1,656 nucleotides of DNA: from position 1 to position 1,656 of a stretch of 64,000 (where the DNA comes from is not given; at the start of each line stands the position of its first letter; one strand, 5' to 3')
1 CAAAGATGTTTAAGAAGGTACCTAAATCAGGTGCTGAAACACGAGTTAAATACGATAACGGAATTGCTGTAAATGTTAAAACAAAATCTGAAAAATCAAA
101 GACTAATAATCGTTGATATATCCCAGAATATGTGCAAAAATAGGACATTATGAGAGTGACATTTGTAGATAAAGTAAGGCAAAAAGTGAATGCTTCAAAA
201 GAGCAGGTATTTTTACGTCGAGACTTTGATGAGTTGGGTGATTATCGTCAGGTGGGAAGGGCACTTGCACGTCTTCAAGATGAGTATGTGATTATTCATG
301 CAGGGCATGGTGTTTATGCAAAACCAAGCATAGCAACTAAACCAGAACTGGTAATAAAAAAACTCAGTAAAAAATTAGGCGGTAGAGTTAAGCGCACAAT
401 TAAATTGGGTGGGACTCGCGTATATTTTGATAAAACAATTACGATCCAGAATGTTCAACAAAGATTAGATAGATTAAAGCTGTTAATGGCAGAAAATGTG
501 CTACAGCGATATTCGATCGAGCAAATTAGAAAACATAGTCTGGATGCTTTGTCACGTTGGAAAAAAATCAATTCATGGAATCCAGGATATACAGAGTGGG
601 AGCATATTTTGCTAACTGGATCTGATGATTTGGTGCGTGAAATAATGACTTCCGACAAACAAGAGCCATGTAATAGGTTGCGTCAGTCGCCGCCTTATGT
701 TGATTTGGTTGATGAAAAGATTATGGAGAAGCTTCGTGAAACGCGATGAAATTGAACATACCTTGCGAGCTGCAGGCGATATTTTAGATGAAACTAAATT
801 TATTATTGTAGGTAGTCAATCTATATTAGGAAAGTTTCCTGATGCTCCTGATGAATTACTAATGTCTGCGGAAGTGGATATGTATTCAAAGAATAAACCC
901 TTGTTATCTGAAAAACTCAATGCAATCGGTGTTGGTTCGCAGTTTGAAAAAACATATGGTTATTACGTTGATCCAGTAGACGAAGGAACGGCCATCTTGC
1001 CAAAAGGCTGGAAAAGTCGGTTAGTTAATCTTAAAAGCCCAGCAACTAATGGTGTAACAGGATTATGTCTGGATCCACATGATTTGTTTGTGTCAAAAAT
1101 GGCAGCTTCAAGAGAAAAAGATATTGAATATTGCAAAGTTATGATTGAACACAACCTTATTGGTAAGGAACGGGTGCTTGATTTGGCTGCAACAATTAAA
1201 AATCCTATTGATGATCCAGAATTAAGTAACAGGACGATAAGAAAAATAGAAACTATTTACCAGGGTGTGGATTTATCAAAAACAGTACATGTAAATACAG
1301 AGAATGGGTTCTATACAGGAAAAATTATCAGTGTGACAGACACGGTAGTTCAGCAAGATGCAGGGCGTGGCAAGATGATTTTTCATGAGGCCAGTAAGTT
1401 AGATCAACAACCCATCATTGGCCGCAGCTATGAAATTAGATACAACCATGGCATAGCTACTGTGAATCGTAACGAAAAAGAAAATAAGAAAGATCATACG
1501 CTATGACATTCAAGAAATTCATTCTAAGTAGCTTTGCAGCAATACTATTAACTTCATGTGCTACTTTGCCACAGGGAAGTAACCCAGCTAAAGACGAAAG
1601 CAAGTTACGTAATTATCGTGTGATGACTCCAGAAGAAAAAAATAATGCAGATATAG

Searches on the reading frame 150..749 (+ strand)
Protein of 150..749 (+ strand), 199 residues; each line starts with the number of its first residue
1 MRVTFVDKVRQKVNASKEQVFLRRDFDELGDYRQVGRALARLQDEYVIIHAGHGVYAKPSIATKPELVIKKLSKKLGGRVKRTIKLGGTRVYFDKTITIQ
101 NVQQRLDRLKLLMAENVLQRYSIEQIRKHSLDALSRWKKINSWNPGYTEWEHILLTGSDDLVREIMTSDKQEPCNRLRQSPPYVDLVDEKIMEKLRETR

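Call 50: search_protein_families(library=pfam, proteins=[window:150-749:+])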
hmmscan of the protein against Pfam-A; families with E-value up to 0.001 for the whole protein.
window:150-749:+ (199 aa): 1 family
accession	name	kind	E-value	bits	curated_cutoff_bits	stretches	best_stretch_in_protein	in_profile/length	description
PF19570.5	DUF6088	-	3.8e-05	23.9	25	1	15-62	9-56/172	Family of unknown function (DUF6088)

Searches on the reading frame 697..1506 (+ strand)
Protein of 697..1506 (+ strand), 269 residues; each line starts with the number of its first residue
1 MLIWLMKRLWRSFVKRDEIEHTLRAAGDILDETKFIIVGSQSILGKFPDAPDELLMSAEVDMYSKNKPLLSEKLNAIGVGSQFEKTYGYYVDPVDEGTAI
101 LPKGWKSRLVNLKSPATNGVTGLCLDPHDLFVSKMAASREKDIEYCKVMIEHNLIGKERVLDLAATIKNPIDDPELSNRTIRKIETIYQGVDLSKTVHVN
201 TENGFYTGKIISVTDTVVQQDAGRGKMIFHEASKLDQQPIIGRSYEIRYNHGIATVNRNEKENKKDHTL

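Call 50: search_protein_families(library=pfam, proteins=[window:697-1506:+])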
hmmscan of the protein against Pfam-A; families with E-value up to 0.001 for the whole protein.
window:697-1506:+ (269 aa): 2 families
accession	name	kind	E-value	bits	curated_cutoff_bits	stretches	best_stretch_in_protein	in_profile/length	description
PF18790.7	KfrB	-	7.6e-15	55.1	25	1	206-256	2-52/54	KfrB Domain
PF19502.5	DUF6036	-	1.7e-11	44.7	23.6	1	25-146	12-115/164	Nucleotidyltransferase of unknown function (DUF6036)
